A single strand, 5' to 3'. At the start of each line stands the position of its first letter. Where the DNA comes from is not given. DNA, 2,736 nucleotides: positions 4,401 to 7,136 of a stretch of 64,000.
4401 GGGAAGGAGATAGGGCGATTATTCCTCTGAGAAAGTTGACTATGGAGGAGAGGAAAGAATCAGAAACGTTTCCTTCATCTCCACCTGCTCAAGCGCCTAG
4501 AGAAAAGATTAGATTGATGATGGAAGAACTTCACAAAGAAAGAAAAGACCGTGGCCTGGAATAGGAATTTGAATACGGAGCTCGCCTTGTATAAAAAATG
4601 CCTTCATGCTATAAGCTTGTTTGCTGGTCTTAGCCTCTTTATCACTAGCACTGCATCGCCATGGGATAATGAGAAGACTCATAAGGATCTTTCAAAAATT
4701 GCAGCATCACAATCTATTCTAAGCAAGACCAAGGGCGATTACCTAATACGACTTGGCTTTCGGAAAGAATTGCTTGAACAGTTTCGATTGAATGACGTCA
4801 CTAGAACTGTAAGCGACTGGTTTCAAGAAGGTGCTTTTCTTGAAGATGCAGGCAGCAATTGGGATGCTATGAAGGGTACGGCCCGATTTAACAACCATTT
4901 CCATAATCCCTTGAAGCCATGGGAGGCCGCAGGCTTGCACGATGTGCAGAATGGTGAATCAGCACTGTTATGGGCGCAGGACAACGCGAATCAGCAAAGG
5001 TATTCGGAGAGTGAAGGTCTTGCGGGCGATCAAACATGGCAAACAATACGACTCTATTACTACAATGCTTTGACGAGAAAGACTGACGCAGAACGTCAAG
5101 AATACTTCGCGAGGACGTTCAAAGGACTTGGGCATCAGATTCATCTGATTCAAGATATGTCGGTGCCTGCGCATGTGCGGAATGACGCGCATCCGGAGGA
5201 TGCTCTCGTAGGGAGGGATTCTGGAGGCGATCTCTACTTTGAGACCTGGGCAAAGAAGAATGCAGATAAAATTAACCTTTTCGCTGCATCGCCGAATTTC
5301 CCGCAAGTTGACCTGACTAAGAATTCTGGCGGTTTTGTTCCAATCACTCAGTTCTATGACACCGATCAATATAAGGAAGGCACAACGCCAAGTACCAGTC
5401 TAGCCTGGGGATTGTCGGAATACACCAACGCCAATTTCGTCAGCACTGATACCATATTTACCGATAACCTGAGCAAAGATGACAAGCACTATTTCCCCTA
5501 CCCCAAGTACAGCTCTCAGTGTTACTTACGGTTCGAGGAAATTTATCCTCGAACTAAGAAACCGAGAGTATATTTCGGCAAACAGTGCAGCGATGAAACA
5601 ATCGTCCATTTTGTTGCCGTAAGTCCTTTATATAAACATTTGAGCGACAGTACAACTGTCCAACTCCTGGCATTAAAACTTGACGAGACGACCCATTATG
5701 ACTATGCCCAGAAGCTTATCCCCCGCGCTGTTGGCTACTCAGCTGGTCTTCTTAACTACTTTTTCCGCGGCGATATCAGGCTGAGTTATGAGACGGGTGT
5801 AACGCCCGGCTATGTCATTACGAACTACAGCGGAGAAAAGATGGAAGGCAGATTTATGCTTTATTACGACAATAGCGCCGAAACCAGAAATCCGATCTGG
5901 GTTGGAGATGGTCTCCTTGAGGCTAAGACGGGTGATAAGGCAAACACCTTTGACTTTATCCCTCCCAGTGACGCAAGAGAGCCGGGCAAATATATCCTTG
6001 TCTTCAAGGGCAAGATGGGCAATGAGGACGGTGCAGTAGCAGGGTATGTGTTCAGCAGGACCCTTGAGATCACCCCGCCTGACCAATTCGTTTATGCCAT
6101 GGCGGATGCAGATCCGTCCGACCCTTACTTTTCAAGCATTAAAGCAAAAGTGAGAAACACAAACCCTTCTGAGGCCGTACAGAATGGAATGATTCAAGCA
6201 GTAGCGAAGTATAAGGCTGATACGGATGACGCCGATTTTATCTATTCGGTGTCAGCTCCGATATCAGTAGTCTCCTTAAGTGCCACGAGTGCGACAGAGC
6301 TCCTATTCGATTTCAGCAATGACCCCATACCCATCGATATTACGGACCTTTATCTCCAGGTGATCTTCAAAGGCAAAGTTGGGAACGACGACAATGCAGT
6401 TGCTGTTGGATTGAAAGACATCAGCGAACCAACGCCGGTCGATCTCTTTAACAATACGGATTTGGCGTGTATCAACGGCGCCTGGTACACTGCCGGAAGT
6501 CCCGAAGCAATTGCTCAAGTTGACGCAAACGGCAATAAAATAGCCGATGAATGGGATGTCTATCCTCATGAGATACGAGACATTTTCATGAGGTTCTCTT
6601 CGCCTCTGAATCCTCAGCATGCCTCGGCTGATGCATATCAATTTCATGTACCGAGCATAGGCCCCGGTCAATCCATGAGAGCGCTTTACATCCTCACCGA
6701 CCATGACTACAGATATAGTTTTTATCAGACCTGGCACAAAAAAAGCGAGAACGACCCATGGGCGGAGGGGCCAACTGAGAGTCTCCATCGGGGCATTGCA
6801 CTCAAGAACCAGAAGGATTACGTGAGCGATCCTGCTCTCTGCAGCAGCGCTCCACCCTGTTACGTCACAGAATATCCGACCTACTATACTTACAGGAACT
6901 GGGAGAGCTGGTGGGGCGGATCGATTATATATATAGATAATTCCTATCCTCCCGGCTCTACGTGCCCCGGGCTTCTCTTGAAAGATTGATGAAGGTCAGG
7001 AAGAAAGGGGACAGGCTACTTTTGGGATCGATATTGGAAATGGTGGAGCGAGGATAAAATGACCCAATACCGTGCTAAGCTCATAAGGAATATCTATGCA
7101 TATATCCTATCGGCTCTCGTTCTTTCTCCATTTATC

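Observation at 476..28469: Exported-enzyme plus giant-protein operon placed tail-to-tail with a sigma-54 pilin operon: candidate pilus-linked attachment/attack module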

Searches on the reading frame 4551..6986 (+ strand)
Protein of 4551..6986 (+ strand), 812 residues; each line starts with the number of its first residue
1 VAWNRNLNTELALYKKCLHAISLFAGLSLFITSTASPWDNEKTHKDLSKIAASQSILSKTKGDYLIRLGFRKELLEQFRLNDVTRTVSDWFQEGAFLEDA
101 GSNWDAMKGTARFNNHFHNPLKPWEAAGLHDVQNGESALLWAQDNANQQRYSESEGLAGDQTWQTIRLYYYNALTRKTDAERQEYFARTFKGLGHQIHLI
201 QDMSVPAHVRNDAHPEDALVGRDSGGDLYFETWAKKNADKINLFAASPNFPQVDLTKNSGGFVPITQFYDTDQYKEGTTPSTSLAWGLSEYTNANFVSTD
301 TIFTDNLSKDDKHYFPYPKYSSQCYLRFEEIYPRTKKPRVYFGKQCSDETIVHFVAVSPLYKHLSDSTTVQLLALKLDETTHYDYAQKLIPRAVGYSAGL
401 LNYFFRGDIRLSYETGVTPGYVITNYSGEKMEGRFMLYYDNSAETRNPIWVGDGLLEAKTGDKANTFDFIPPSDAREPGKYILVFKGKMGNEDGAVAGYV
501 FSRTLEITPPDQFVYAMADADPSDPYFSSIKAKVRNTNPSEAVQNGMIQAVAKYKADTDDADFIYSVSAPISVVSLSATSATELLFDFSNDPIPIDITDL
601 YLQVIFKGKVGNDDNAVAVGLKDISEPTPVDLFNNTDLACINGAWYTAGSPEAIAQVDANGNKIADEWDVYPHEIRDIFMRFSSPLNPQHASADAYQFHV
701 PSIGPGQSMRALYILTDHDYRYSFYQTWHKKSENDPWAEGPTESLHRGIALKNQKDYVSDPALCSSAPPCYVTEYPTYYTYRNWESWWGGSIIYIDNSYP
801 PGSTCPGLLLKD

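Call 3: search_protein_families(library=pfam, proteins=[window:4551-6986:+], max_evalue=0.01)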
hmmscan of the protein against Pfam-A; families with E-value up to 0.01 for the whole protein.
window:4551-6986:+ (812 aa): 0 families

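Call 9: find_homologous_proteins(query=window:4551-6986:+)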
Query window:4551-6986:+ (812 aa): 1624 proteins with E <= 0.001 among 8000 candidates; the best 120 are listed.
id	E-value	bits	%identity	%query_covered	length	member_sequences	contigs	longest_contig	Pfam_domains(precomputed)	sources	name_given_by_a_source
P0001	0.0e+0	1912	100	100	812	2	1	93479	-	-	-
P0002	0.0e+0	1025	58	96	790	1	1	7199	-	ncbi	-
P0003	1.8e-291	987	56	98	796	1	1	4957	-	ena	-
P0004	2.1e-291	987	57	97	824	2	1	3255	-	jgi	jgi:hypothetical protein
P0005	1.0e-278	945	54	98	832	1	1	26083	-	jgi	jgi:hypothetical protein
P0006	6.4e-278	942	54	98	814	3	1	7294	-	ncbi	ncbi:MAG: hypothetical protein P8013_15020 [Candidatus Sulfobium sp.]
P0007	8.5e-259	879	53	95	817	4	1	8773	-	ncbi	-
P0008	6.9e-257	873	52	96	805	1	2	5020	-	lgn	-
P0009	2.6e-256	871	52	96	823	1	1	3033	-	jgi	jgi:hypothetical protein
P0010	6.1e-247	840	52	96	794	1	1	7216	-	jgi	jgi:hypothetical protein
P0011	6.4e-247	840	51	96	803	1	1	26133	-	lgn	-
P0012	1.6e-245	835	51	98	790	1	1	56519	-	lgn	-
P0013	3.8e-245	834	49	97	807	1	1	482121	-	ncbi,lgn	-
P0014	1.3e-244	832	50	97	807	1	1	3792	-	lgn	-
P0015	1.4e-227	776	47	99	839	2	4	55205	-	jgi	jgi:hypothetical protein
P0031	6.9e-176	605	40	98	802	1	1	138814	-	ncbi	ncbi:MAG: hypothetical protein ACYC69_06700 [Thermodesulfovibrionales bacterium]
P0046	9.3e-161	555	40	93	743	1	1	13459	-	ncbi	ncbi:MAG: phospholipase C/P1 nuclease family protein [Thermodesulfovibrionales bacterium]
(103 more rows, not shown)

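Call 10: find_encoding_contigs(protein=P0013, flank=10000, max_places=2)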
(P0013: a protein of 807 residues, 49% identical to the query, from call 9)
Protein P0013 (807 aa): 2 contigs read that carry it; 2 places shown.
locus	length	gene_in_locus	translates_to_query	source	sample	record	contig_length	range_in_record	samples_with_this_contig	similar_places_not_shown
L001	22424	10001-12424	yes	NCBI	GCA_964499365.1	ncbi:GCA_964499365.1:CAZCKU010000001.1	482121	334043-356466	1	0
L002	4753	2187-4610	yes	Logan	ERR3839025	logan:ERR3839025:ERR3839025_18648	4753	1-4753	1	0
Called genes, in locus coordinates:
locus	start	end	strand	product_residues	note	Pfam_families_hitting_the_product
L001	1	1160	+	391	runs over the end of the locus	PF00155:Aminotran_1_2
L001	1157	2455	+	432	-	PF03447:NAD_binding_3, PF00742:Homoserine_dh, PF01842:ACT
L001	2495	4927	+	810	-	PF20437:LonC_helical, PF13654:AAA_32, PF20436:LonB_AAA-LID, PF05362:Lon_C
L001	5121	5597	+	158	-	-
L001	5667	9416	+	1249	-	PF01841:Transglut_core (weak), PF09136:Glucodextran_B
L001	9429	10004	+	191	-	-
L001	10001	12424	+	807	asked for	-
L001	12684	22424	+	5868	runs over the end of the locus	PF13243:SQHop_cyclase_C, PF07705:CARDB, PF13860:FlgD_ig, PF13860:FlgD_ig, PF25174:Beta-prop_THOC3, PF26549:Tricorn_N, PF26550:Tricorn_2nd, PF07705:CARDB, +17 more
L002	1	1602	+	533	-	?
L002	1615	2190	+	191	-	-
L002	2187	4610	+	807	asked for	-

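Call 11: find_encoding_contigs(protein=P0012, flank=10000, max_places=2)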
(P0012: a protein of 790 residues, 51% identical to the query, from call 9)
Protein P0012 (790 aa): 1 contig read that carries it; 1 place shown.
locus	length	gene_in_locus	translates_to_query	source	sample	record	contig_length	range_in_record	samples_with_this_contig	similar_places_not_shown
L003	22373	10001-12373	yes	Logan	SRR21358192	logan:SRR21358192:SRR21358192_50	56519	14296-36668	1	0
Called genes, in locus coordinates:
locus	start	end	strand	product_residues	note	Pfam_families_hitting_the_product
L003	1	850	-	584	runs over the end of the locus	PF08450:SGL (faint), PF24684:Vgb_lyase, PF25021:TEN_NHL (faint), PF07494:Reg_prop (faint), PF24684:Vgb_lyase, PF22544:HYDIN_VesB_CFA65-like_Ig (weak), PF07705:CARDB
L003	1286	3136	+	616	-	PF08447:PAS_3, PF08448:PAS_4 (weak), PF01590:GAF, PF13185:GAF_2, PF00512:HisKA, PF02518:HATPase_c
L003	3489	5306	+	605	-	PF00515:TPR_1 (weak), PF07719:TPR_2 (weak), PF13424:TPR_12, PF13371:TPR_9 (weak), PF13432:TPR_16, PF13414:TPR_11, PF13414:TPR_11, PF13432:TPR_16, +17 more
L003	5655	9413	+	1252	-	PF01841:Transglut_core, PF09136:Glucodextran_B (weak), PF12044:Metallopep (faint), PF09136:Glucodextran_B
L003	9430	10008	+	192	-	-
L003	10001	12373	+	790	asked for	-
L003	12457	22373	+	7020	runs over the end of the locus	PF07705:CARDB, PF13243:SQHop_cyclase_C, PF07705:CARDB, PF26550:Tricorn_2nd, PF13860:FlgD_ig, PF26550:Tricorn_2nd, PF07705:CARDB, PF26550:Tricorn_2nd, +22 more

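Call 12: find_encoding_contigs(protein=P0031, flank=10000, max_places=2)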
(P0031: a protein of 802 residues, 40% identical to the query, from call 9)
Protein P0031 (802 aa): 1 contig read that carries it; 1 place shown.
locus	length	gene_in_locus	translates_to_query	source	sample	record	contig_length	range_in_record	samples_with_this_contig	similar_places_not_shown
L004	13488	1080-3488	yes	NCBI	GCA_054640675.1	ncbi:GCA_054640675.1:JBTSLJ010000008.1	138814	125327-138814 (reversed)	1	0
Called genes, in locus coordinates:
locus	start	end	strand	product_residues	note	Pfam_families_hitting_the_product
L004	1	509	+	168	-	PF18911:PKD_4 (weak)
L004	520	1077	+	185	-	-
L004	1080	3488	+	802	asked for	-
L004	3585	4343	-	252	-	PF13103:TonB_2 (faint), PF03544:TonB_C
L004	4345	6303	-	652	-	PF07715:Plug, PF00593:TonB_dep_Rec_b-barrel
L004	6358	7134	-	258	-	PF00005:ABC_tran, PF02463:SMC_N (faint), PF13304:AAA_21 (faint)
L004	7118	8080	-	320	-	PF01032:FecCD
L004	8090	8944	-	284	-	PF01497:Peripla_BP_2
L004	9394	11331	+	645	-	PF00515:TPR_1 (faint), PF07719:TPR_2 (faint), PF12895:ANAPC3 (faint), PF13174:TPR_6 (faint), PF13424:TPR_12 (faint), PF13432:TPR_16 (weak), PF01464:SLT, PF27553:SLT_superhelical (weak), +2 more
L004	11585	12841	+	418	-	PF00171:Aldedh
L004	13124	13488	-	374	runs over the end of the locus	PF00089:Trypsin, PF13365:Trypsin_2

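Call 26: search_protein_families(library=ncbifam, proteins=[window:4551-6986:+], max_evalue=0.01)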
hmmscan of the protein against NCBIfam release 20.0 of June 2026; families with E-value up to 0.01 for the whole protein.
window:4551-6986:+ (812 aa): 0 families

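Call 45: search_solved_structures(query=A2, max_evalue=1, show_alignments=2)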
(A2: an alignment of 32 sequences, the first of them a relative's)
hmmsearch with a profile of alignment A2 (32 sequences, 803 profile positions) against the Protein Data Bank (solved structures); distinct sequences matched with E-value up to 1: 2.
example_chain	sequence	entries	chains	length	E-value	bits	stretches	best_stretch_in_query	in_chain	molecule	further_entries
9nvf_A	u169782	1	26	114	0.8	11.1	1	494-543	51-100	Small heat shock protein HSP16.5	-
9nvi_C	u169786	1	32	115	0.81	11.1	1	494-543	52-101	Small heat shock protein HSP16.5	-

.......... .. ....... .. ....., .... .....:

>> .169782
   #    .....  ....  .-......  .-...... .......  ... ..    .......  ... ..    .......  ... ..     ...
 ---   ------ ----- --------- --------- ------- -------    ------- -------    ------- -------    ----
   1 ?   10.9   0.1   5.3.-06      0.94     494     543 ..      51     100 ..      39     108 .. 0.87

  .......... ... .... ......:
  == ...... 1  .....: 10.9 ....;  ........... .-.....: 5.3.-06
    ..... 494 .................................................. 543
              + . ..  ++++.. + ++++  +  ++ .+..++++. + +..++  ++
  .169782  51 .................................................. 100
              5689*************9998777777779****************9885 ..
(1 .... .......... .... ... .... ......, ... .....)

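Call 53: find_encoding_contigs(protein=P0005, flank=10000, max_places=1)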
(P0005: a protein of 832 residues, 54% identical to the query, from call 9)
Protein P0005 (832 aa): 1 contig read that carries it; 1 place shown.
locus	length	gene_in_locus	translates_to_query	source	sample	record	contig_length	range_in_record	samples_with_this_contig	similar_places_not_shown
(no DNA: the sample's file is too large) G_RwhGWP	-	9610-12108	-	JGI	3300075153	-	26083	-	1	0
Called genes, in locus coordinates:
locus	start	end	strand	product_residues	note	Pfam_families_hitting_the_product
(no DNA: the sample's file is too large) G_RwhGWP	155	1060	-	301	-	PF02729:OTCace_N, PF00185:OTCace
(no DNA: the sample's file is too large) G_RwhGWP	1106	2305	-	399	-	PF00202:Aminotran_3, PF00155:Aminotran_1_2 (weak)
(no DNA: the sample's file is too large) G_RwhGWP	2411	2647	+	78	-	PF00886:Ribosomal_S16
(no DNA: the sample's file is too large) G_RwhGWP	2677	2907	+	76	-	PF13083:KH_KhpA-B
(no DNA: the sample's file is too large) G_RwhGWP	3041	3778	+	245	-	PF01746:tRNA_m1G_MT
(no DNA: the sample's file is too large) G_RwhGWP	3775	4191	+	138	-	PF01245:Ribosomal_L19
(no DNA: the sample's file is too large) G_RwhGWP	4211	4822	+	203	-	PF01351:RNase_HII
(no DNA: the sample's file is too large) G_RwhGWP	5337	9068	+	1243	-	PF01841:Transglut_core, PF09136:Glucodextran_B (weak)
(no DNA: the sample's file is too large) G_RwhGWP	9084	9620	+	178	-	-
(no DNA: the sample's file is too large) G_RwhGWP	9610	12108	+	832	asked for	-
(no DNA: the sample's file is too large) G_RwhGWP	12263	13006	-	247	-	PF14522:Cytochrome_C7 (faint), PF14537:Cytochrom_c3_2 (faint), PF09699:Paired_CXXCH_1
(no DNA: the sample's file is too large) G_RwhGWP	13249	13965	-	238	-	-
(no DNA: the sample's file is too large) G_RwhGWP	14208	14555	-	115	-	-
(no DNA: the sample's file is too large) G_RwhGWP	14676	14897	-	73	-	-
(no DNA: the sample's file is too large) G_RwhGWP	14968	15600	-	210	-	PF13847:Methyltransf_31, PF13649:Methyltransf_25, PF08241:Methyltransf_11 (weak), PF08242:Methyltransf_12 (weak)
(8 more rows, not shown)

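Call 54: find_encoding_contigs(protein=P0015, flank=10000, max_places=1)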
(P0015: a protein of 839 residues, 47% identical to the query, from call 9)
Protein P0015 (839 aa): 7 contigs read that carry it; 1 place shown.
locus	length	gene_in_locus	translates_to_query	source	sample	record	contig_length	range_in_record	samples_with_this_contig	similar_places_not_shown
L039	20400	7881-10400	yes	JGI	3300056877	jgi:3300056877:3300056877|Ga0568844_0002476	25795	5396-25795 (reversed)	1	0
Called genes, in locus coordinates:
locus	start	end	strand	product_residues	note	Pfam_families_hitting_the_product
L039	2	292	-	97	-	?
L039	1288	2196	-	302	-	PF12146:Hydrolase_4 (weak), PF00561:Abhydrolase_1, PF12697:Abhydrolase_6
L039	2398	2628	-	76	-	-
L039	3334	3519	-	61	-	-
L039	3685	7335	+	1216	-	PF01841:Transglut_core, PF09136:Glucodextran_B (weak), PF18911:PKD_4 (weak)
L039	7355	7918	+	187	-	-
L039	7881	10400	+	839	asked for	-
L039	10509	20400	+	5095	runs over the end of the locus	?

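Call 61: predict_structure(alignment_id=A2)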
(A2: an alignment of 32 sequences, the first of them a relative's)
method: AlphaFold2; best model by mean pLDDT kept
length: 812 residues; sequences in the alignment: 32
mean_pLDDT: 87.6   pTM: 0.84
mean pLDDT of the five models: 87.6, 83.9, 82.0, 80.8, 79.7
residues with pLDDT >= 90: 475; 70-90: 274; 50-70: 45; < 50: 18
segments of 3 or more residues with pLDDT < 50: 1-4, 30-41
pLDDT, mean of each block of 10 residues (from residue 1): 54 77 67 42 82 91 87 94 95 88 73 85 85 80 88 67 96 97 97 95 84 64 78 84 93 86 90 79 90 87 82 82 88 83 84 89 72 85 94 97 95 90 94 97 94 95 93 91 97 95 93 95 92 93 94 94 94 94 97 95 95 90 94 93 92 91 87 95 96 95 94 96 94 80 93 92 85 88 85 89 74 38
secondary structure, 60 per line:
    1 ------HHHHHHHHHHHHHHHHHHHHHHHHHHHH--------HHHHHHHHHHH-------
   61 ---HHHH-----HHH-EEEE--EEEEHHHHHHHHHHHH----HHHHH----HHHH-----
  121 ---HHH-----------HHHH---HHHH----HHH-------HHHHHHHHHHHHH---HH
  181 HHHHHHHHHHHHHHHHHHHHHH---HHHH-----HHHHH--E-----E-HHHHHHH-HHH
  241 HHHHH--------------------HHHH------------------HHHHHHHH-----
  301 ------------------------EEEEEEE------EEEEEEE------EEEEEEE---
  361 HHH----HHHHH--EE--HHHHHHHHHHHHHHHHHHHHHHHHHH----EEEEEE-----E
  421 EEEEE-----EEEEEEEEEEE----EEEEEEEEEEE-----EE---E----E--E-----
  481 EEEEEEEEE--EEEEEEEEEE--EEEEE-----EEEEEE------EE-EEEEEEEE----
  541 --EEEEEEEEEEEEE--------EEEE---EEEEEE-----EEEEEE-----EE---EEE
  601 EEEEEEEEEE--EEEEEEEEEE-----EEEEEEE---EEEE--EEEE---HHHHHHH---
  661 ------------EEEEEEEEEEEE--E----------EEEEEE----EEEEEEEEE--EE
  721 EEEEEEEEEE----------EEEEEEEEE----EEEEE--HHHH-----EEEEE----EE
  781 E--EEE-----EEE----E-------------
elements in order (helices of 4 or more, strands of 3 or more residues): H7-34 H43-53 H64-67 E77-80 E83-86 H87-98 H103-107 H112-115 H138-141 H145-148 H163-175 H179-202 H206-209 H215-219 H230-236 H238-245 H266-269 H288-295 E325-331 E338-344 E351-357 H368-372 H379-404 E409-414 E420-425 E431-441 E446-456 E481-489 E492-501 E504-508 E514-519 E529-536 E543-555 E564-567 E571-576 E582-587 E598-610 E613-622 E628-634 E638-641 E644-647 H651-657 E673-684 E698-703 E708-716 E719-730 E741-749 E754-758 H761-764 E770-774 E779-781 E784-786 E792-794

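Call 65: fold_search(model_id=the predicted structure, library=pdb)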
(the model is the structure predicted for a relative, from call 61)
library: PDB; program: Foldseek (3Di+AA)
matches with E <= 10: 1116; with E <= 0.001: 53
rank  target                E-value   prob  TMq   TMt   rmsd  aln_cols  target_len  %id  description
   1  1l9m_A                6.8e-06  0.93  0.10  0.12  28.1       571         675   12  Three-dimensional structure of the human transglutaminase 3 enzyme: binding of calcium ions change structure for activ (released 2002-05-29)
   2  7uzs                  1.2e-05  0.99  0.12  0.14  30.7       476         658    9  Protein 4.2 (local refinement from consensus reconstruction of ankyrin complex classes) (released 2022-07-20)
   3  8csw                  1.8e-05  1.00  0.10  0.12  17.4       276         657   11  Local refinement of protein 4.2 in Class 2 of erythrocyte ankyrin-1 complex (released 2022-07-20)
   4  8cs9_X                2.8e-05  1.00  0.11  0.13  17.1       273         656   10  Composite reconstruction of Class 1 of the erythrocyte ankyrin-1 complex (released 2022-07-20)
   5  7von                  5.0e-05  0.72  0.08  0.06  23.2       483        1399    6  Native alpha-2-macroglobulin monomer (released 2022-11-16)
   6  9bc2_A                7.1e-05  0.99  0.11  0.13  15.8       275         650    8  Transglutaminase 2 - Open State (released 2024-07-03)
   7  3pvm_A                7.9e-05  0.91  0.11  0.06  20.0       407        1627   10  Structure of Complement C5 in Complex with CVF (released 2011-01-19)
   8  8tr9                  8.7e-05  1.00  0.12  0.14  15.5       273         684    7  Cryo-EM structure of transglutaminase 2 bound to GDP (released 2024-07-31)
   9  7ad6_B                8.7e-05  0.91  0.10  0.12  22.9       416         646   10  Crystal structure of human complement C5 in complex with the K92 bovine knob domain peptide. (released 2021-03-10)
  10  7o7m_A                8.7e-05  0.63  0.08  0.06  25.7       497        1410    7  (h-alpha2M)4 native II (released 2022-04-13)
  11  6xi3                  1.1e-04  0.89  0.08  0.15  21.8       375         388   11  Crystal structure of tetra-tandem repeat in extending region of large adhesion protein (released 2020-10-14)
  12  8ayh_C                1.1e-04  0.89  0.11  0.13  24.3       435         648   11  Structure of Complement C5 in Complex with small molecule inhibitor and CVF (released 2022-12-21)
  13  6rqj_B                1.5e-04  0.95  0.12  0.14  21.5       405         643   10  Structure of human complement C5 complexed with tick inhibitors OmCI, RaCI1 and CirpT1 (released 2020-01-08)
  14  7ad7_B                1.5e-04  0.91  0.12  0.14  19.3       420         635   10  Crystal structure of human complement C5 in complex with the K8 bovine knob domain peptide. (released 2021-03-10)
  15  8b0f_A                1.6e-04  0.87  0.10  0.08  21.1       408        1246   12  CryoEM structure of C5b8-CD59 (released 2023-02-22)
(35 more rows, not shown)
